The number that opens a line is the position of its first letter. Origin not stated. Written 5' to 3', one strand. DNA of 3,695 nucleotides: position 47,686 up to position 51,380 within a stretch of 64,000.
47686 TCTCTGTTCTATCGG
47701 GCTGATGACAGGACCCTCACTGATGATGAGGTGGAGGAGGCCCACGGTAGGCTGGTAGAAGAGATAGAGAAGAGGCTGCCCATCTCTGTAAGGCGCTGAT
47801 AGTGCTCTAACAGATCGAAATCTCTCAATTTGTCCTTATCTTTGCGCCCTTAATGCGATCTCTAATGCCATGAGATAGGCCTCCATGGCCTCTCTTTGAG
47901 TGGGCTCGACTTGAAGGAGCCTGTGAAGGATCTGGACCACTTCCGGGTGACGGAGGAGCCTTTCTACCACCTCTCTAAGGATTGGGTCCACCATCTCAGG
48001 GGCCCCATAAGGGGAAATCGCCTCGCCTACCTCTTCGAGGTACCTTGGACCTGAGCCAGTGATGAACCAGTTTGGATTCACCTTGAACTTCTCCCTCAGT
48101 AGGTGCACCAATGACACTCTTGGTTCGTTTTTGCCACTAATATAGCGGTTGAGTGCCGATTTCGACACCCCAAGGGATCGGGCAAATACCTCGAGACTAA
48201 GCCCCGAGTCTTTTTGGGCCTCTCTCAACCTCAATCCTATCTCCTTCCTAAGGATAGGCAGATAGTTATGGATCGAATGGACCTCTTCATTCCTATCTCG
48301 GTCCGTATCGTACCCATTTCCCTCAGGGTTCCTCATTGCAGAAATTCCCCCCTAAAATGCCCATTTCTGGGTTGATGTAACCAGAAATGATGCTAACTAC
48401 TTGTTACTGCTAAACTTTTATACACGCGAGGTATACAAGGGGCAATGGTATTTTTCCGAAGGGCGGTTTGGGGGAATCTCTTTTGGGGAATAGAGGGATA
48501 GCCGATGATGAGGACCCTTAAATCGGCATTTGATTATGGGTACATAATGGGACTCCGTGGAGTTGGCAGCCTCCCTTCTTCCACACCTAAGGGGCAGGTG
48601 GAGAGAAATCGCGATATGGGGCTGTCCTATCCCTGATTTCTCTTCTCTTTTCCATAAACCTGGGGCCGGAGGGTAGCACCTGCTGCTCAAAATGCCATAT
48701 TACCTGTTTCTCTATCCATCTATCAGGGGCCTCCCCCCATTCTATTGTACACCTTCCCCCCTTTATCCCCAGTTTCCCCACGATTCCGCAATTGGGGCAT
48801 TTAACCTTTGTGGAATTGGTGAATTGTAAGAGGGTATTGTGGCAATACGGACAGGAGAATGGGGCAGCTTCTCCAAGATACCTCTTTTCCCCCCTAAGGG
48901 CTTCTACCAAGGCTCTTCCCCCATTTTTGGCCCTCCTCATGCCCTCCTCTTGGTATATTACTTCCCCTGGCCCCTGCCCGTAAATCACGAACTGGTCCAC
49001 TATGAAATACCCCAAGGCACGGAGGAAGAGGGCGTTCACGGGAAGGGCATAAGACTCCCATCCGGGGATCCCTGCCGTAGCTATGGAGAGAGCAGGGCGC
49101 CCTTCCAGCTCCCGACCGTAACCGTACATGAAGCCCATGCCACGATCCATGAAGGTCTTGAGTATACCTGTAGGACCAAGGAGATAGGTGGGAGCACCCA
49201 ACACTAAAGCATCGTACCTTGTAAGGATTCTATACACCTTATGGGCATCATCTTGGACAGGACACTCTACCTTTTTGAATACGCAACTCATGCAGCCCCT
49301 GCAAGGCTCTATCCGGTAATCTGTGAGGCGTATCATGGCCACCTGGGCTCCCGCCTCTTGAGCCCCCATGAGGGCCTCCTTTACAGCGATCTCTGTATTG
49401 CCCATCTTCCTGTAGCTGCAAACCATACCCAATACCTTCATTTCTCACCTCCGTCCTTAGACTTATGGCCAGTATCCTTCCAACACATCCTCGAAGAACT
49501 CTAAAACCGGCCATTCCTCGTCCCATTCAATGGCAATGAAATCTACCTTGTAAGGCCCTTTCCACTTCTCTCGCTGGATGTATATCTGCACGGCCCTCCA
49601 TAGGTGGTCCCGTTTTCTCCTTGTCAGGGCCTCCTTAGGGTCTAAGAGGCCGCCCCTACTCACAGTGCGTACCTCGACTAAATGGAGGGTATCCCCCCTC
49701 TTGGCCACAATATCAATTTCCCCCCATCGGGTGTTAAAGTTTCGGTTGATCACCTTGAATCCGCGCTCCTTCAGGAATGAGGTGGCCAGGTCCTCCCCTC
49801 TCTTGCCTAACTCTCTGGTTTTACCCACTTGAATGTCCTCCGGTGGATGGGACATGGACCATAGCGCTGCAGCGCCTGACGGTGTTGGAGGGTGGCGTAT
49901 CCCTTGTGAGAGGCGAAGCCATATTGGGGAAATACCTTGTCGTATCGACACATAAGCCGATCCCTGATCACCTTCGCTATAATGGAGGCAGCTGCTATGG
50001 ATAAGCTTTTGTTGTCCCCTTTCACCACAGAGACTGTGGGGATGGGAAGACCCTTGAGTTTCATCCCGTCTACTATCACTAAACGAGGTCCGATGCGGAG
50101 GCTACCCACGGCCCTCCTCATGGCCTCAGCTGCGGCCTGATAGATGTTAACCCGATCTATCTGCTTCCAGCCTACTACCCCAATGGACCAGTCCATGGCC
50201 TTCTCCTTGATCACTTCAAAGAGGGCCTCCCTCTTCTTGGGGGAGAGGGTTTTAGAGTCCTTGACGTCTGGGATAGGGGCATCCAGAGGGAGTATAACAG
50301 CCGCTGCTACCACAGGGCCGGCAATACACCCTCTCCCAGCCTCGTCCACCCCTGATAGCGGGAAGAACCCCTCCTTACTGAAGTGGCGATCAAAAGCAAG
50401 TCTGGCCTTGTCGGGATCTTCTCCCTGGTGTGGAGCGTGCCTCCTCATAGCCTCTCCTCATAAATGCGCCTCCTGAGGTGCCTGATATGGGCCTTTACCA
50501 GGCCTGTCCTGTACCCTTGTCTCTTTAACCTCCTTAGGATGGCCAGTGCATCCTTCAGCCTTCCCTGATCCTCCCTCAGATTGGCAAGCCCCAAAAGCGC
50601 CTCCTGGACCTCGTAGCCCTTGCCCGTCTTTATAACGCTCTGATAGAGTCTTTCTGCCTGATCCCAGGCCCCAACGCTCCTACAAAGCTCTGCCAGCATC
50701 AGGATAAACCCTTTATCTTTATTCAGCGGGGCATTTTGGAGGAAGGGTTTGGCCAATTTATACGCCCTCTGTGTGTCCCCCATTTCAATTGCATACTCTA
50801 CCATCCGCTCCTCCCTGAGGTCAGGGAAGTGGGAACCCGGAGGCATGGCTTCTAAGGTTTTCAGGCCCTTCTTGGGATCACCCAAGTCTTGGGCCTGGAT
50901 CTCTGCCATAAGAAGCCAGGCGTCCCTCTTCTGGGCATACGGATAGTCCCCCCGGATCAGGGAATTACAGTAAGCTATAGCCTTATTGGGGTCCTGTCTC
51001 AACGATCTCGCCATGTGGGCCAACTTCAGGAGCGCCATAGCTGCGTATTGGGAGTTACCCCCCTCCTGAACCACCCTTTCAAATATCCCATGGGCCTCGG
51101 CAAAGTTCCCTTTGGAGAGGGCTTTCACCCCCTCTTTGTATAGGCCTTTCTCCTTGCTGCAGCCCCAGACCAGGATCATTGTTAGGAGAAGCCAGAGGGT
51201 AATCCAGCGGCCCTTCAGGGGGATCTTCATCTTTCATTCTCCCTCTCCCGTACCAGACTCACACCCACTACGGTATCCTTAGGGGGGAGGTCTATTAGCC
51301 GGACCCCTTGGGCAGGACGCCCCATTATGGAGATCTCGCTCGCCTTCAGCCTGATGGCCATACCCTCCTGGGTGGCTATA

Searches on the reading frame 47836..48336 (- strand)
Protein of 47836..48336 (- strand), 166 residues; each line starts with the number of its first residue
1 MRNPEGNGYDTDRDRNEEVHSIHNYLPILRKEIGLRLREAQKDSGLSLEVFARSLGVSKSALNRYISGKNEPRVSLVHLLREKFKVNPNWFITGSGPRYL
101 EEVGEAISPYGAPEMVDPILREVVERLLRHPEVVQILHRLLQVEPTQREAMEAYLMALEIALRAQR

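Call 66: search_protein_families(library=pfam, proteins=[window:47836-48336:-], max_evalue=0.001)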
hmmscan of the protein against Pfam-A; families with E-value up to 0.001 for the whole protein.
window:47836-48336:- (166 aa): 3 families
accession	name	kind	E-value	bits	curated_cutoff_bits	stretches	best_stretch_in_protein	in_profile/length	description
PF01381.28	HTH_3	-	3.2e-10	40.3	23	1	38-91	2-55/55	Helix-turn-helix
PF13560.12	HTH_31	-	7e-10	39.5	27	1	32-79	1-49/64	Helix-turn-helix domain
PF12844.13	HTH_19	-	1.6e-07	31.5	30.2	1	36-96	3-63/64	Helix-turn-helix domain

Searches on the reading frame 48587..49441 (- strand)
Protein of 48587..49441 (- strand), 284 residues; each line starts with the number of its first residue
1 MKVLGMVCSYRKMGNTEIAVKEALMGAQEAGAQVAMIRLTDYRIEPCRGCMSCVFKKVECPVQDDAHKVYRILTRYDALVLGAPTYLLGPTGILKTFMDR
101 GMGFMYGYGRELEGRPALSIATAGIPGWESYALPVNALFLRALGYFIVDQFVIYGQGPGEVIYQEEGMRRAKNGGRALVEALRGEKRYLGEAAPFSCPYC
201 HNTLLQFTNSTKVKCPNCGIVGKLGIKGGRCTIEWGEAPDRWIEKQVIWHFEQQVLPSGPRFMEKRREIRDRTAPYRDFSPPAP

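Call 66: search_protein_families(library=pfam, proteins=[window:48587-49441:-], max_evalue=0.001)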
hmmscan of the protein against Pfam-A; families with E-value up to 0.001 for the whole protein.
window:48587-49441:- (284 aa): 2 families
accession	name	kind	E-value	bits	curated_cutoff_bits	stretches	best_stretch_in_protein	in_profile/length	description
PF03358.20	FMN_red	-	1.4e-20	73.8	24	1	1-124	1-116/152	NADPH-dependent FMN reductase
PF02525.22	Flavodoxin_2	-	1.3e-08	35.3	27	1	1-155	1-177/198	Flavodoxin-like fold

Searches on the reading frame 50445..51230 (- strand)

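Call 66: search_protein_families(library=pfam, proteins=[window:50445-51230:-], max_evalue=0.001)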
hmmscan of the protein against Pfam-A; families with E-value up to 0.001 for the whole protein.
window:50445-51230:- (261 aa): 12 families
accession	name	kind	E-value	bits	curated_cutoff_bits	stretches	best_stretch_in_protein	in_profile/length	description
PF14559.12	TPR_19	-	2.6e-12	47.3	25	0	147-201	1-53/68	Tetratricopeptide repeat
PF13428.12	TPR_14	-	2.4e-11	43.6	23.5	0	210-237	2-30/44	Tetratricopeptide repeat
PF13432.12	TPR_16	-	1.2e-10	42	32.7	1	184-238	8-60/65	Tetratricopeptide repeat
PF09976.15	TPR_21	-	6.9e-10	39.4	25.5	1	30-156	42-165/193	Tetratricopeptide repeat-like domain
PF13176.12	TPR_7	-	1.8e-09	37.4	27.9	0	177-201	3-27/36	Tetratricopeptide repeat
PF13174.12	TPR_6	-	1.3e-08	35.3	26.3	0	210-237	1-28/33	Tetratricopeptide repeat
PF13525.12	YfiO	-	8.8e-06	26.1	25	0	27-103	5-79/203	Outer membrane lipoprotein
PF25058.1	ARM_TT21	-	1.6e-05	25.3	27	0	169-238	53-123/155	Tetratricopeptide repeat protein 21 ARM repeat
PF07719.23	TPR_2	-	2.9e-05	24.3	27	0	29-55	3-29/34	Tetratricopeptide repeat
PF13424.12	TPR_12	-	3.1e-05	24.5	30.1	0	179-234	9-70/77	Tetratricopeptide repeat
PF00515.34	TPR_1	-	0.00016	21.8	27.8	0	210-230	2-22/34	Tetratricopeptide repeat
PF12895.13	ANAPC3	-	0.00079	20.1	27.2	0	40-128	2-81/82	Anaphase-promoting complex, cyclosome, subunit 3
